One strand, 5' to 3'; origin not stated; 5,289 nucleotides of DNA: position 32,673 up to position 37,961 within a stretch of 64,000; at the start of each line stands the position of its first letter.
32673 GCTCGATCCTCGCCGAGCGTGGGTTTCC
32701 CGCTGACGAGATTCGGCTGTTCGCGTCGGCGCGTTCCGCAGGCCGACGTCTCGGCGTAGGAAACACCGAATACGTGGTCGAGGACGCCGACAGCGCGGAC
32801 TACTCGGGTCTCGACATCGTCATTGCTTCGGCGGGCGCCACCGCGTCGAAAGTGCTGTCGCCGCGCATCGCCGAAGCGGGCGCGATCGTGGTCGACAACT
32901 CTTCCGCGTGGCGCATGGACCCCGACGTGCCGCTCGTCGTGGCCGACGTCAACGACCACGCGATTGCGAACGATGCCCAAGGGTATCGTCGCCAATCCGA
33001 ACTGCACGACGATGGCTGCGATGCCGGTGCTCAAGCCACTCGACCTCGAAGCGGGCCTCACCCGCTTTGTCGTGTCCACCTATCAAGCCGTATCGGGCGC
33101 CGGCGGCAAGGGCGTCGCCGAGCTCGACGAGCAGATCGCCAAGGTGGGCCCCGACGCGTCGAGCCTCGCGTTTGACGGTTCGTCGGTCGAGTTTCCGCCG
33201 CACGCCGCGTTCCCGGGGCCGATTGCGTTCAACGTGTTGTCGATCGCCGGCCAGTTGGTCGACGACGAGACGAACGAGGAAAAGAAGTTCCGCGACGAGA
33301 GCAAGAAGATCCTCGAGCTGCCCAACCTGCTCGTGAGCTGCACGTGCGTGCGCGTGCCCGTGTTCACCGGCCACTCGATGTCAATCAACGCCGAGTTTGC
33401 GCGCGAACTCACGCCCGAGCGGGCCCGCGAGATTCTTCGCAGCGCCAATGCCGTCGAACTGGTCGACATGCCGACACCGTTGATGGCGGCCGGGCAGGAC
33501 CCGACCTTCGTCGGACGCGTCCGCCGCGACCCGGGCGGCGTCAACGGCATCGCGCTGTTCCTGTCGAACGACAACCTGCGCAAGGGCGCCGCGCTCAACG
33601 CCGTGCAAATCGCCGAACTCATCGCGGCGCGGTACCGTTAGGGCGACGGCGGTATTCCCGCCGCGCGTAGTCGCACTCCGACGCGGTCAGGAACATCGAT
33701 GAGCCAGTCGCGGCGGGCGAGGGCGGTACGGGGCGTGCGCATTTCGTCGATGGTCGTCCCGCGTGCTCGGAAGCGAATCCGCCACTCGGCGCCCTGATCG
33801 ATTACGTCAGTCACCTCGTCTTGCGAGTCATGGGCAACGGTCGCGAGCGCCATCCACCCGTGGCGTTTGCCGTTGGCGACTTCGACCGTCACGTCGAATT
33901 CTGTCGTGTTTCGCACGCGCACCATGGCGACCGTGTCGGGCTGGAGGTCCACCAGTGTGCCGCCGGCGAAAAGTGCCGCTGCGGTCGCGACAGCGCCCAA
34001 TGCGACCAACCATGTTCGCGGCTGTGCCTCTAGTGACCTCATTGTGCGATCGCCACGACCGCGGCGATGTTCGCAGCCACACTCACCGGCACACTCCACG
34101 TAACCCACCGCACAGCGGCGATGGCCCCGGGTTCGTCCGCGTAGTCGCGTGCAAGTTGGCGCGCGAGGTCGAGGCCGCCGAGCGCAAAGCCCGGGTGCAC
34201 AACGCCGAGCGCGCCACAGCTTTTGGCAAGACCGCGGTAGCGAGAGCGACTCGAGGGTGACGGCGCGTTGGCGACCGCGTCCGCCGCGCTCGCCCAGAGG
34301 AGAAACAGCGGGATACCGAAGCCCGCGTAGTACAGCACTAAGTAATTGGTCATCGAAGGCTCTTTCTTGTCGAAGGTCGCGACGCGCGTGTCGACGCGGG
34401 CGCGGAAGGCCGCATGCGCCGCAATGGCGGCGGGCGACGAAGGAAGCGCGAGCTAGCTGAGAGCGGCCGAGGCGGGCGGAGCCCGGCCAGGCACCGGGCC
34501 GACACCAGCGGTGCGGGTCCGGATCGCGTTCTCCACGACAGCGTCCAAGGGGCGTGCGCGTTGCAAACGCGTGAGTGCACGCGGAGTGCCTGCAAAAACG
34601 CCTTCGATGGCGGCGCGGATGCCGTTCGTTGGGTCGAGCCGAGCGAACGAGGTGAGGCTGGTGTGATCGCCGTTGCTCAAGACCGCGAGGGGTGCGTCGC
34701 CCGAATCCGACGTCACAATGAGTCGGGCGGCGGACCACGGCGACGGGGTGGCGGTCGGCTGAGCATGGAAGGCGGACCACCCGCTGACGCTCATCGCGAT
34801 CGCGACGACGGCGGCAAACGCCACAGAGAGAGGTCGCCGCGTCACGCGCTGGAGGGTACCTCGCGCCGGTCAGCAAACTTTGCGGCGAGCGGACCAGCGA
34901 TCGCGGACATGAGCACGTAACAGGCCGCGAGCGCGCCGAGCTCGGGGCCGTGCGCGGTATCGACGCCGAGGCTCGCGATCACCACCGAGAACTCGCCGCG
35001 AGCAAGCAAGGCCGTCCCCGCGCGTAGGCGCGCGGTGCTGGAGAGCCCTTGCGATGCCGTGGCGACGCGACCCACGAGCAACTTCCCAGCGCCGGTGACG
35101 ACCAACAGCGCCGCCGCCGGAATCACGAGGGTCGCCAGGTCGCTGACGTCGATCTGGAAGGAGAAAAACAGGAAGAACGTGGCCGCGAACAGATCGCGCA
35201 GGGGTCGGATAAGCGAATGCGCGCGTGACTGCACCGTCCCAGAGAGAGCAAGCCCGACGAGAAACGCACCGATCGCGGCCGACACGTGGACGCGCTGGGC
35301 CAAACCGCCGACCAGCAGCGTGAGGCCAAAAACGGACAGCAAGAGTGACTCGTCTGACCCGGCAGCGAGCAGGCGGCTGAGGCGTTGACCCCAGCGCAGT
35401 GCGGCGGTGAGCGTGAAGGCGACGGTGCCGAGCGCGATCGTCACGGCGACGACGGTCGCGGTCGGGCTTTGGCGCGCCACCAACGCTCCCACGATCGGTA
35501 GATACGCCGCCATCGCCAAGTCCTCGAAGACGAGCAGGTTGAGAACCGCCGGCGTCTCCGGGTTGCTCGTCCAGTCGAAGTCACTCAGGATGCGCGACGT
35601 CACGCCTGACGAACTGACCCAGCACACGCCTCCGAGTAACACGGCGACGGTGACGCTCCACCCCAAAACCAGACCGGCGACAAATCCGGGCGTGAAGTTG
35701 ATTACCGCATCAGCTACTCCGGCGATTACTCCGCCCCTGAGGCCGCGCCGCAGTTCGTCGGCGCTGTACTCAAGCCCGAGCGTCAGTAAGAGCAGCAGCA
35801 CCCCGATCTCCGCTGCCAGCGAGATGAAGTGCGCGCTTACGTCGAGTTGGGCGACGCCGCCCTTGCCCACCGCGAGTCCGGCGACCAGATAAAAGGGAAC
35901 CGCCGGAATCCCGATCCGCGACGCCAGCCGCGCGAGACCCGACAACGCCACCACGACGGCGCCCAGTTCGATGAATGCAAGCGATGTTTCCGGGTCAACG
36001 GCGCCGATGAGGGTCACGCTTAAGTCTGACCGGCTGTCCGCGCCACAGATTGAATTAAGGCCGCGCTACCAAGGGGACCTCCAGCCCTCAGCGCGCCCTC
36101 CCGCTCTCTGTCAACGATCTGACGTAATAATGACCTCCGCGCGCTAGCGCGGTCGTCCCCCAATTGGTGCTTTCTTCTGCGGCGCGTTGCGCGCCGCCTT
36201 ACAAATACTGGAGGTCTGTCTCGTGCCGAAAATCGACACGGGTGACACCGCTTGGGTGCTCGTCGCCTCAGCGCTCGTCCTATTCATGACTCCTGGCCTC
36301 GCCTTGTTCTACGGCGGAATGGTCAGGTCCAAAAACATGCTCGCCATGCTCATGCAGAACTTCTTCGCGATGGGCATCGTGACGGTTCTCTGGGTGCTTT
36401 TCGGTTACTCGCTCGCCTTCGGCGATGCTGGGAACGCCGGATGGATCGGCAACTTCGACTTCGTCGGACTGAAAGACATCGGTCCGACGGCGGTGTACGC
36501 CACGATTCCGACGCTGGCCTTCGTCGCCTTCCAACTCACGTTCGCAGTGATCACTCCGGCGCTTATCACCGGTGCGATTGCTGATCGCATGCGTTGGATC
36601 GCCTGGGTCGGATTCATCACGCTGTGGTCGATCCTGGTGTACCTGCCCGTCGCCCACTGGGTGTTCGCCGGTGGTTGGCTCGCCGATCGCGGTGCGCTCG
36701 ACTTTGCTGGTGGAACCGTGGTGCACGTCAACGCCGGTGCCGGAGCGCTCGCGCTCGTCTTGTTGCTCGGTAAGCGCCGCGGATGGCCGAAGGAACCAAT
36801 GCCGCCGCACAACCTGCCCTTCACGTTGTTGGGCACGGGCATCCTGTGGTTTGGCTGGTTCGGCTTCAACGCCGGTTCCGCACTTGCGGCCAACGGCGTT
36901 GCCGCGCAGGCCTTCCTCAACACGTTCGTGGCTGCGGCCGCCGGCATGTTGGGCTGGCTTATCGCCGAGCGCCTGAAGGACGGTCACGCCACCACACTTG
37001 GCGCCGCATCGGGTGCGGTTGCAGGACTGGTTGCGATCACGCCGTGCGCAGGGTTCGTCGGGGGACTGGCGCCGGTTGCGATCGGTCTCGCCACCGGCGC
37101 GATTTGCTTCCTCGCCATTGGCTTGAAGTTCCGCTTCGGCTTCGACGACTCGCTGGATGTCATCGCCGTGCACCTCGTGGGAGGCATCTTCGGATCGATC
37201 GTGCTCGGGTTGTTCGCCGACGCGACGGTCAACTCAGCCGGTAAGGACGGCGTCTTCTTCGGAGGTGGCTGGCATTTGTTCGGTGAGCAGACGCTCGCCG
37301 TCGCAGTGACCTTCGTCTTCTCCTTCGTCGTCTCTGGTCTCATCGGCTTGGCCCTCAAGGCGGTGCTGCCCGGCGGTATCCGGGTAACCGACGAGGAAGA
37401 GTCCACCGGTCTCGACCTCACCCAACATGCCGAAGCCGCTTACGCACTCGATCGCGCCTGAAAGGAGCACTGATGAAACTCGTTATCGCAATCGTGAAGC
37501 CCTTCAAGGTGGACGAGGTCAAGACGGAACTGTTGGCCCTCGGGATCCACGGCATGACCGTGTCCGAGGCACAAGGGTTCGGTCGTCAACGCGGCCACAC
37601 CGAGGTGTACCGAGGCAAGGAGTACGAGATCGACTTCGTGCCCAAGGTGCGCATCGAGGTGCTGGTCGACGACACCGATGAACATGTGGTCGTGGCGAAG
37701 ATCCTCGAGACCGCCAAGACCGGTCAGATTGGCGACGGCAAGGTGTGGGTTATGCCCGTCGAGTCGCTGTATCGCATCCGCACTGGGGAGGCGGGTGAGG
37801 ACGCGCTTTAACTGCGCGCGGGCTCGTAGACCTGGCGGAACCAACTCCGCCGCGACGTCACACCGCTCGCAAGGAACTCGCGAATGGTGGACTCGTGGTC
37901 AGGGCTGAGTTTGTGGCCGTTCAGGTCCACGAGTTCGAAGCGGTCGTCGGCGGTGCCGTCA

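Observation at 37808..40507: Cation:proton antiporter that has captured a GlnD-like nitrogen-sensor tail (degenerate HD + 2 ACT, no transferase domain)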

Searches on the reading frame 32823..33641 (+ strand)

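Call 38: search_protein_families(library=pfam, proteins=[window:32823-33641:+], max_evalue=0.001)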
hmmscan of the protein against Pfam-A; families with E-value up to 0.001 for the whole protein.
window:32823-33641:+ (272 aa): 1 family
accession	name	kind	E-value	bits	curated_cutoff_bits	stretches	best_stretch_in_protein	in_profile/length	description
PF02774.23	Semialdhyde_dhC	-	9e-42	143.7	26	1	70-254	1-184/184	Semialdehyde dehydrogenase, dimerisation domain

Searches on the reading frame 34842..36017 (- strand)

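Call 38: search_protein_families(library=pfam, proteins=[window:34842-36017:-], max_evalue=0.001)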
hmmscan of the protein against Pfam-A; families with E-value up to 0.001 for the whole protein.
window:34842-36017:- (391 aa): 1 family
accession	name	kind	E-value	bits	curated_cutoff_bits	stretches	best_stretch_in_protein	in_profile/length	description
PF00999.27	Na_H_Exchanger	-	4.6e-42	144.6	26.2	1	22-377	2-372/375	Sodium/hydrogen exchanger, transmembrane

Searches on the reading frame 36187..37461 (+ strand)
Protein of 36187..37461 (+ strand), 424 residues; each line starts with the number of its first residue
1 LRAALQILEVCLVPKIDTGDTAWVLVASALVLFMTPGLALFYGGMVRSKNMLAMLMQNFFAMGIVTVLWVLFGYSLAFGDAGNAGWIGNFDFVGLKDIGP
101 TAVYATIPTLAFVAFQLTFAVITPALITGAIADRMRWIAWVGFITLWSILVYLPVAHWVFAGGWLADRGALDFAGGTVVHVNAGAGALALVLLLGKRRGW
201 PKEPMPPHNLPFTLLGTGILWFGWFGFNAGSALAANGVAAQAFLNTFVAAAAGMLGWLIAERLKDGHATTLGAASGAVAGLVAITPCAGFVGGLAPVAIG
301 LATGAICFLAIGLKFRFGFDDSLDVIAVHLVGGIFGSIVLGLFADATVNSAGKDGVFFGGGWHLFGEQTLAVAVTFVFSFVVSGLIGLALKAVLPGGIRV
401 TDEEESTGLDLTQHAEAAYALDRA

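Call 7: search_protein_families(library=pfam, proteins=[window:36187-37461:+], max_evalue=1)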
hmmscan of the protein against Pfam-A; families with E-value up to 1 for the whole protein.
window:36187-37461:+ (424 aa): 1 family
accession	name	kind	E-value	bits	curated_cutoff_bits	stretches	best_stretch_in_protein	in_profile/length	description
PF00909.26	Ammonium_transp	-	5.5e-122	407.8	23.2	1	22-419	1-399/399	Ammonium Transporter Family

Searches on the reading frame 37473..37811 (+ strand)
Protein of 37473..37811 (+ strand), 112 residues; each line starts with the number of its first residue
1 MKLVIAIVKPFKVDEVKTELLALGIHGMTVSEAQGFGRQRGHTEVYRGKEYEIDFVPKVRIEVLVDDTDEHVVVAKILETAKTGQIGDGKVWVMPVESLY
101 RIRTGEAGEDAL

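Call 7: search_protein_families(library=pfam, proteins=[window:37473-37811:+], max_evalue=1)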
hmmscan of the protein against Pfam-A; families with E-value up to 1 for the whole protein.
window:37473-37811:+ (112 aa): 3 families
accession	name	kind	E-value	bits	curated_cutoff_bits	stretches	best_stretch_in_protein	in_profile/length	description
PF00543.27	P-II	-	1.3e-29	103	25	1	1-106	1-102/102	Nitrogen regulatory protein P-II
PF06153.16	CdAMP_rec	-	0.068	13.8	27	1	1-100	1-107/109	Cyclic-di-AMP receptor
PF22173.2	APH-like_N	-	0.13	11.9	27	1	45-74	61-90/273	Acylamino-acid-releasing enzyme-like, N-terminal domain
